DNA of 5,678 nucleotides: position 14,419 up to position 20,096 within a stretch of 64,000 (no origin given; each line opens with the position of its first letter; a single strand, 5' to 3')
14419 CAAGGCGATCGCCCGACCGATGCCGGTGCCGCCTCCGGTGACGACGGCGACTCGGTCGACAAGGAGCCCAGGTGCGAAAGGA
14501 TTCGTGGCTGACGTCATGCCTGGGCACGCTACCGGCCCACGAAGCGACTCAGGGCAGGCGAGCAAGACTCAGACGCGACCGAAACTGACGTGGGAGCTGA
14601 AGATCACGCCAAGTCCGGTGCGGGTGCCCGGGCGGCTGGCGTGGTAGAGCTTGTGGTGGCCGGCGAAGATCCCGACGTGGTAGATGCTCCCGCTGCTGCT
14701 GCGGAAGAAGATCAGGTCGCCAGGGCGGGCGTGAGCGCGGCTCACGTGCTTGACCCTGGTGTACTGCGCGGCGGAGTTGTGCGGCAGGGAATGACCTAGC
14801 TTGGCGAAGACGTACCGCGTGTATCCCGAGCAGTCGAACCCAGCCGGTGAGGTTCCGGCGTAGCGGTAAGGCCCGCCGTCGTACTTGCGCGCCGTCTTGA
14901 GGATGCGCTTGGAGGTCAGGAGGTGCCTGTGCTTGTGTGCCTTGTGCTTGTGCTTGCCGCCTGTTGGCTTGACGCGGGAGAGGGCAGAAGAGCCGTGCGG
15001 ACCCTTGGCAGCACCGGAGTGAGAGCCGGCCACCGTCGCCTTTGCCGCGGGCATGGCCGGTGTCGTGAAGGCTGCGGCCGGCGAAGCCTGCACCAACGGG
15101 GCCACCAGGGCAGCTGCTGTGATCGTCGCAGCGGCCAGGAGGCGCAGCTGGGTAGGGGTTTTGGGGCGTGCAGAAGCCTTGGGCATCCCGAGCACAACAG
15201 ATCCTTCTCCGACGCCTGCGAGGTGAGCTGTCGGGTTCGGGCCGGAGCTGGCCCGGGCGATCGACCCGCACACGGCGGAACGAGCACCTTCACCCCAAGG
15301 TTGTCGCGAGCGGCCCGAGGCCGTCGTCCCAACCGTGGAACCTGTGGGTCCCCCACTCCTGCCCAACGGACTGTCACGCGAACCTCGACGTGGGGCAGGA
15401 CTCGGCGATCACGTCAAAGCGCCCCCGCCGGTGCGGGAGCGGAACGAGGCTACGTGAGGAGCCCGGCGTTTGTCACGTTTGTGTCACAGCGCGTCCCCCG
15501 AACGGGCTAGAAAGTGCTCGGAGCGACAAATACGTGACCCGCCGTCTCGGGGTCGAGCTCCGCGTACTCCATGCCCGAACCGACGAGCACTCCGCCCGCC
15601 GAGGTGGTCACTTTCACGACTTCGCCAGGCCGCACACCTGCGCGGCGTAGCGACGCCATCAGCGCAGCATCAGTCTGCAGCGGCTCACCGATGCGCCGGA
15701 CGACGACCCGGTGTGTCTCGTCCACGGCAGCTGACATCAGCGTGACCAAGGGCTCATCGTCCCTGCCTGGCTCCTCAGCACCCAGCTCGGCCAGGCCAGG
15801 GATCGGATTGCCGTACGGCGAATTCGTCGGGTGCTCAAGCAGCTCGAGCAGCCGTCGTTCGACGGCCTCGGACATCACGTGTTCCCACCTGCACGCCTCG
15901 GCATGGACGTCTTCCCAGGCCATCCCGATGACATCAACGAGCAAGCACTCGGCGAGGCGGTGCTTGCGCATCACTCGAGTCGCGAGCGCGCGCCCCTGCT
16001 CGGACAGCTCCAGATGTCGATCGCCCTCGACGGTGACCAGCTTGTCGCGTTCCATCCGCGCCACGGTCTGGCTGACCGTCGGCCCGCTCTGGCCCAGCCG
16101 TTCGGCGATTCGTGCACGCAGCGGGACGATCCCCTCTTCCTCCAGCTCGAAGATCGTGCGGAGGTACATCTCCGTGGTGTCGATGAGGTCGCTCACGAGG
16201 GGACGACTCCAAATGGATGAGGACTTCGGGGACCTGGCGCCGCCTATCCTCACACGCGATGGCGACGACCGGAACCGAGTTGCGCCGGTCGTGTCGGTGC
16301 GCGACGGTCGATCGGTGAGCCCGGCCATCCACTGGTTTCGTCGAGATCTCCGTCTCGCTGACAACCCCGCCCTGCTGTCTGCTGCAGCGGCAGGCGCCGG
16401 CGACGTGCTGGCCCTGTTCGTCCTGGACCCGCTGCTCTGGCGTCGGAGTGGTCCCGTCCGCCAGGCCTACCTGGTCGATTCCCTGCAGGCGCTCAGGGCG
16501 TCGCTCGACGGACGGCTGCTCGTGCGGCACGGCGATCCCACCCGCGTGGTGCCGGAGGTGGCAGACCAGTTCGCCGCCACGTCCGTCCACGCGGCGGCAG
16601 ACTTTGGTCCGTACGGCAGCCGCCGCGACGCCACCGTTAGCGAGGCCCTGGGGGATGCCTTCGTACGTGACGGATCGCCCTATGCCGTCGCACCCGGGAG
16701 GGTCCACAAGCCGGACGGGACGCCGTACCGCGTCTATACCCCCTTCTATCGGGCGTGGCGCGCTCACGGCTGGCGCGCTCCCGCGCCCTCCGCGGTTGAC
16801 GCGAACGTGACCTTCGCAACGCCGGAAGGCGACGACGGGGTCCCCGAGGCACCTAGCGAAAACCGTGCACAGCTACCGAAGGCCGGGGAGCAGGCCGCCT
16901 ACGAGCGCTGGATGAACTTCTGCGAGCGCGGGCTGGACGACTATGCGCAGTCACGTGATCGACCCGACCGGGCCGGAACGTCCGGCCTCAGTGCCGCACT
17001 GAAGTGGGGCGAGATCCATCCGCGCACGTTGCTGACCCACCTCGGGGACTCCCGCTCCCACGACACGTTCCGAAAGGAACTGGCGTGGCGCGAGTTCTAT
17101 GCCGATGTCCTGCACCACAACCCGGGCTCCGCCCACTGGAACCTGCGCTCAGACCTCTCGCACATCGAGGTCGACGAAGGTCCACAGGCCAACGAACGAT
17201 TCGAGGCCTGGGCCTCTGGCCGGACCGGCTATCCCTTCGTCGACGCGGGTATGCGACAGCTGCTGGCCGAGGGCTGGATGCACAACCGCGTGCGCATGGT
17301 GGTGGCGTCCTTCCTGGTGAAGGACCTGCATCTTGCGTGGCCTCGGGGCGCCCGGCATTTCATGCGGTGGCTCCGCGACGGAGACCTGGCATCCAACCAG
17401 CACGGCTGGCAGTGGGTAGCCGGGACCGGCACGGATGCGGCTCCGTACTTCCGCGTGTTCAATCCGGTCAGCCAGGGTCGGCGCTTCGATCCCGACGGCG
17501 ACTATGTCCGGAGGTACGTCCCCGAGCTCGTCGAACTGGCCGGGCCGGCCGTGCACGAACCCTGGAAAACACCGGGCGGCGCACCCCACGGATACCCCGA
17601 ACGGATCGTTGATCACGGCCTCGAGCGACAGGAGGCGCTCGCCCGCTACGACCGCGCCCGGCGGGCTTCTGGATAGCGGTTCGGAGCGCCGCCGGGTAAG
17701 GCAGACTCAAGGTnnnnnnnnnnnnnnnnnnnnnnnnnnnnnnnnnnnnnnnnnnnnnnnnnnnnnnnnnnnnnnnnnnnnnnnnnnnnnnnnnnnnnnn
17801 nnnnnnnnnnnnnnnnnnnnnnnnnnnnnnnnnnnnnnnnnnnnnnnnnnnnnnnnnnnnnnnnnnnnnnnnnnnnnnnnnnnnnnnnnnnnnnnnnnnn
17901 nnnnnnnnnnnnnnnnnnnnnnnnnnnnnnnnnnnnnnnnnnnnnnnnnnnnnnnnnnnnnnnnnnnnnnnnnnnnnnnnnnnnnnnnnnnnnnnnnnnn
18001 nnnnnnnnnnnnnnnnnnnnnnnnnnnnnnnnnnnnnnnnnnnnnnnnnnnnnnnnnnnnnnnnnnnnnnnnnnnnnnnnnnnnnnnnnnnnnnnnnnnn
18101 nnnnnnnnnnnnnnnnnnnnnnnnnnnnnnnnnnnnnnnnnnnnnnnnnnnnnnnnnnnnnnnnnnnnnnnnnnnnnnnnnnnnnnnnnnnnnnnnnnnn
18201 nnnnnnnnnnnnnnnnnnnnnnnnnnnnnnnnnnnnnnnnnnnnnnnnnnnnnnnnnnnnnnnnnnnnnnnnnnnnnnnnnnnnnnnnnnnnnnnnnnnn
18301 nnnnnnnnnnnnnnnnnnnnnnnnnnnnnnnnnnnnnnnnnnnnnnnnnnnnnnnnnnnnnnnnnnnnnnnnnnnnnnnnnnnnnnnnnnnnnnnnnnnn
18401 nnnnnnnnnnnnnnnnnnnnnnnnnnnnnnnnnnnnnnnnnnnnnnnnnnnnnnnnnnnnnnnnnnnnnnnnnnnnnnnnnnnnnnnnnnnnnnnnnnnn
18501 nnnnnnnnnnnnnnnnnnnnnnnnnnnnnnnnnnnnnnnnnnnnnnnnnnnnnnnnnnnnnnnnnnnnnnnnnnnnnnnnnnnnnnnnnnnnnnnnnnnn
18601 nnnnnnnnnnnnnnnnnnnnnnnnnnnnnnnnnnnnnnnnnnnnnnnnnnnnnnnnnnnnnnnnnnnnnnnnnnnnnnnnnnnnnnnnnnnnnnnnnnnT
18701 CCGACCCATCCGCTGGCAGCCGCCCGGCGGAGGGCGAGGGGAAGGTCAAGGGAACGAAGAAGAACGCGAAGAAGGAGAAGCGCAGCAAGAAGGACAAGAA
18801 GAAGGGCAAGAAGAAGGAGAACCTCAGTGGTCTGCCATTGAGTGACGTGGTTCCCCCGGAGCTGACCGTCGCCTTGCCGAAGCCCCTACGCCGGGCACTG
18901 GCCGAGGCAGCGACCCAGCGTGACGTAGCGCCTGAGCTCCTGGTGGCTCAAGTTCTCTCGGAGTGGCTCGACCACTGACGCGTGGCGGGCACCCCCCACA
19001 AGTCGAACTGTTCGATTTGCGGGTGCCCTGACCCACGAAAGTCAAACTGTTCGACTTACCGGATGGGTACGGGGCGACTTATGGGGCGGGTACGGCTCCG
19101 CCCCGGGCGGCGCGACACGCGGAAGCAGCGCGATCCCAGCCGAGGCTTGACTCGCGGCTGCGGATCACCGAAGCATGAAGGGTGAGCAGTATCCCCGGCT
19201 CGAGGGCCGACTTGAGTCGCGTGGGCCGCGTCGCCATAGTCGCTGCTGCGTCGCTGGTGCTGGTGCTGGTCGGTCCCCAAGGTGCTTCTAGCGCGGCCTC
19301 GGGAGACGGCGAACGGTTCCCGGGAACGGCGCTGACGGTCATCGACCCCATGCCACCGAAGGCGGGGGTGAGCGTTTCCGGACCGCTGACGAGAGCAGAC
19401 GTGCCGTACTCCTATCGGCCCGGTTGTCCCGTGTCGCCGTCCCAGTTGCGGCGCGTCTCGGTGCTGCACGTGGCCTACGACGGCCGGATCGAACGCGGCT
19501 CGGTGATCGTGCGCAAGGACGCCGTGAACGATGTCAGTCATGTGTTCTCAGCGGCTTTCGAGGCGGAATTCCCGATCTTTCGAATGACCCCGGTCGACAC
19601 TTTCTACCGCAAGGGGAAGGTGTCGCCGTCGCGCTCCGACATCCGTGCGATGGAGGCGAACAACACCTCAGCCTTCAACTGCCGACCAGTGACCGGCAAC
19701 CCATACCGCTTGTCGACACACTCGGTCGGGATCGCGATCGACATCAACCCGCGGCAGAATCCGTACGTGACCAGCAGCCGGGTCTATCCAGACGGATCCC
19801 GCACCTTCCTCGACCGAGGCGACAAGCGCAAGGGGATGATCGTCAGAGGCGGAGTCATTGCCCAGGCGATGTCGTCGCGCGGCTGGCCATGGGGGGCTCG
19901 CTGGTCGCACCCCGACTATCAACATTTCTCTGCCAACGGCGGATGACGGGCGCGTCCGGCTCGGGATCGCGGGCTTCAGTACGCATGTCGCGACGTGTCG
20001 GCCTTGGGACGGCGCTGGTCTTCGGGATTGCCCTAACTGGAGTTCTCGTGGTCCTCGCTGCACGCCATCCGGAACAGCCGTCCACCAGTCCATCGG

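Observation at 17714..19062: Chromosomal orphan ParA-like ATPase coupled to a Lys-rich RHH protein and followed by paired palindromic repeats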

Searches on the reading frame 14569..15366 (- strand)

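Call 6: search_protein_families(library=pfam, proteins=[window:14569-15366:-], max_evalue=0.01)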
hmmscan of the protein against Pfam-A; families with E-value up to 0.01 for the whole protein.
window:14569-15366:- (265 aa): 2 families
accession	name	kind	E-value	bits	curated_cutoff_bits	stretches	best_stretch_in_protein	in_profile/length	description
PF00877.26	NLPC_P60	-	3.9e-23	81.9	23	1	164-244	1-81/105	NlpC/P60 family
PF05257.22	CHAP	-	0.00075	20.4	26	1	170-234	3-66/81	CHAP domain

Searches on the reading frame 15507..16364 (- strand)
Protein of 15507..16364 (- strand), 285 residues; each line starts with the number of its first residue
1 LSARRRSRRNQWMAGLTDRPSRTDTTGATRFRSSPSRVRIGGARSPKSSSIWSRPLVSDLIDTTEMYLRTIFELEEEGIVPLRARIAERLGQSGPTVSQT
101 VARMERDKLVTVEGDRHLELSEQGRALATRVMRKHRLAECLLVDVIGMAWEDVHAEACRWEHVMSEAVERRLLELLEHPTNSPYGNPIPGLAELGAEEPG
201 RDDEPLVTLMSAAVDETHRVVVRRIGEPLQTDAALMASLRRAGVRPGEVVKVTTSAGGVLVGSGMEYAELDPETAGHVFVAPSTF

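Call 6: search_protein_families(library=pfam, proteins=[window:15507-16364:-], max_evalue=0.01)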
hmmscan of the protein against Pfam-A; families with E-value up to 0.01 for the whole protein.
window:15507-16364:- (285 aa): 7 families
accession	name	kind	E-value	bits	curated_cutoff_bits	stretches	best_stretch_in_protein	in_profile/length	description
PF02742.21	Fe_dep_repr_C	-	1.5e-29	102.2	27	1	122-189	2-69/70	Iron dependent repressor, metal binding and dimerisation domain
PF01325.25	Fe_dep_repress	-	2.5e-18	66.5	26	1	59-118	1-60/60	Iron dependent repressor, N-terminal DNA binding domain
PF12802.13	MarR_2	-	1.2e-06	29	27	1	84-116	24-56/61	MarR family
PF04023.20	FeoA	-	4.2e-06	27.2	23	1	214-281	6-73/74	FeoA domain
PF18357.7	DtxR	-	1.1e-05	26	25.9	1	215-275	12-72/79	Diphteria toxin repressor SH3 domain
PF13412.12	HTH_24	-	0.00082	19.3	21.9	1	85-110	22-47/48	Winged helix-turn-helix DNA-binding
PF13545.12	HTH_Crp_2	-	0.0017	18.7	27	1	83-119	25-60/70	Crp-like helix-turn-helix domain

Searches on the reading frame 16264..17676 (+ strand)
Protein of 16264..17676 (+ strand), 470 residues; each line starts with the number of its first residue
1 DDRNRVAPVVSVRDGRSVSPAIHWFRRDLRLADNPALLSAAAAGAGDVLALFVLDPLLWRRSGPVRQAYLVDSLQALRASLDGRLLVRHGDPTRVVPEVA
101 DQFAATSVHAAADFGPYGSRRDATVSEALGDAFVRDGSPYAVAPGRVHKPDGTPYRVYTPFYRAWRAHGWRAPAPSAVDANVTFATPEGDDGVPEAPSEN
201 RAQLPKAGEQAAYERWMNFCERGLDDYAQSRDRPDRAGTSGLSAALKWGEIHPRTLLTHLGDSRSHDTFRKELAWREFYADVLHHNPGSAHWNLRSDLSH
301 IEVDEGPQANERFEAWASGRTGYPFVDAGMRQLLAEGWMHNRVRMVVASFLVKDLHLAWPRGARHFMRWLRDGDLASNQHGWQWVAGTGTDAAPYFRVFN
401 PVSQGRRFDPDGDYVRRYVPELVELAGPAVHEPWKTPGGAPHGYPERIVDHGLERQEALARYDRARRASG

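Call 6: search_protein_families(library=pfam, proteins=[window:16264-17676:+], max_evalue=0.01)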
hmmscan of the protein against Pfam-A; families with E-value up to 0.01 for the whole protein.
window:16264-17676:+ (470 aa): 2 families
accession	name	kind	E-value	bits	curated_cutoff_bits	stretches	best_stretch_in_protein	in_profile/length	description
PF03441.19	FAD_binding_7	-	2.9e-79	265.6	27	1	269-463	1-202/203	FAD binding domain of DNA photolyase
PF00875.24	DNA_photolyase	-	1.8e-39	135.7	26.6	1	21-173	1-159/164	DNA photolyase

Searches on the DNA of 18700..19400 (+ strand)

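Call 33: search_rna_families(source=window, start=18700, end=19400, threshold=evalue, max_evalue=10)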
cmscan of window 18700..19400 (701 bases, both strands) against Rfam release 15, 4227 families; matches with E-value up to 10: 5.
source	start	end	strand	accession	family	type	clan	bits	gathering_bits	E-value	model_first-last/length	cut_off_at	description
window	18700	18755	+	RF00381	Antizyme_FSE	Cis-reg; frameshift_element;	-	16.2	40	1.8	16-59/59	5'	Antizyme RNA frameshifting stimulation element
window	18702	18760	-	RF02136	HTT-AS1_3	Gene; lncRNA;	-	15.6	70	2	1-60/60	no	HTT antisense RNA 1 conserved region 3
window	19297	19347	+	RF02564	naRNA4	Gene; sRNA;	-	14.1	59.5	8.9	1-77/77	no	Nucleoid-associated noncoding RNA 4 (CssrE)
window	18973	18995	-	RF01382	HIV-1_SL4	Cis-reg;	-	13.7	31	8.9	1-20/20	no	HIV-1 stem-loop 4 packaging signal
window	18851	18946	-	RF02038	SPRY4-IT1_1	Gene; lncRNA;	-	12.5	50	8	1-91/91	no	SPRY4-IT1 conserved region 1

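Call 91: search_dna_similar(query=window:18979-19125:+, collection=plasmids, mode=distant, max_evalue=0.1, max_rows=10)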
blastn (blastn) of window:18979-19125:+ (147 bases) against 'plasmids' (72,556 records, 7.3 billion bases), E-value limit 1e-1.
No match.

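Call 92: search_dna_similar(query=window:18979-19125:+, collection=phages, mode=distant, max_evalue=0.1, max_rows=10)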
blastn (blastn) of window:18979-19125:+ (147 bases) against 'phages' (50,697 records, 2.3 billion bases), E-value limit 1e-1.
No match.

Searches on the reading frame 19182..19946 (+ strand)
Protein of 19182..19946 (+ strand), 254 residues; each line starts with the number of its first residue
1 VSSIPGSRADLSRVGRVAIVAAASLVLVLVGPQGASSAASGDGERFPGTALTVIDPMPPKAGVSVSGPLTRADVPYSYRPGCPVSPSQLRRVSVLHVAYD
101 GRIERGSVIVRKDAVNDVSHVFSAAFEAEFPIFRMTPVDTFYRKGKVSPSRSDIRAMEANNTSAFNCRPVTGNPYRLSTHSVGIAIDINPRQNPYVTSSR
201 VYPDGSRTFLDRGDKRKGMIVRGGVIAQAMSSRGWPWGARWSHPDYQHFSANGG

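Call 4: search_protein_families(library=ncbifam, proteins=[window:19182-19946:+], max_evalue=0.01)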
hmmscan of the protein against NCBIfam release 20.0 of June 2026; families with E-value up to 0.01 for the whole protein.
window:19182-19946:+ (254 aa): 0 families

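Call 6: search_protein_families(library=pfam, proteins=[window:19182-19946:+], max_evalue=0.01)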
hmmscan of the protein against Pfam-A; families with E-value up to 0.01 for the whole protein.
window:19182-19946:+ (254 aa): 1 family
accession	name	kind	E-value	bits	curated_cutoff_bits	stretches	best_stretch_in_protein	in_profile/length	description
PF13539.11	Peptidase_M15_4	-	8.6e-19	68.3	25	1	174-250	4-69/70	D-alanyl-D-alanine carboxypeptidase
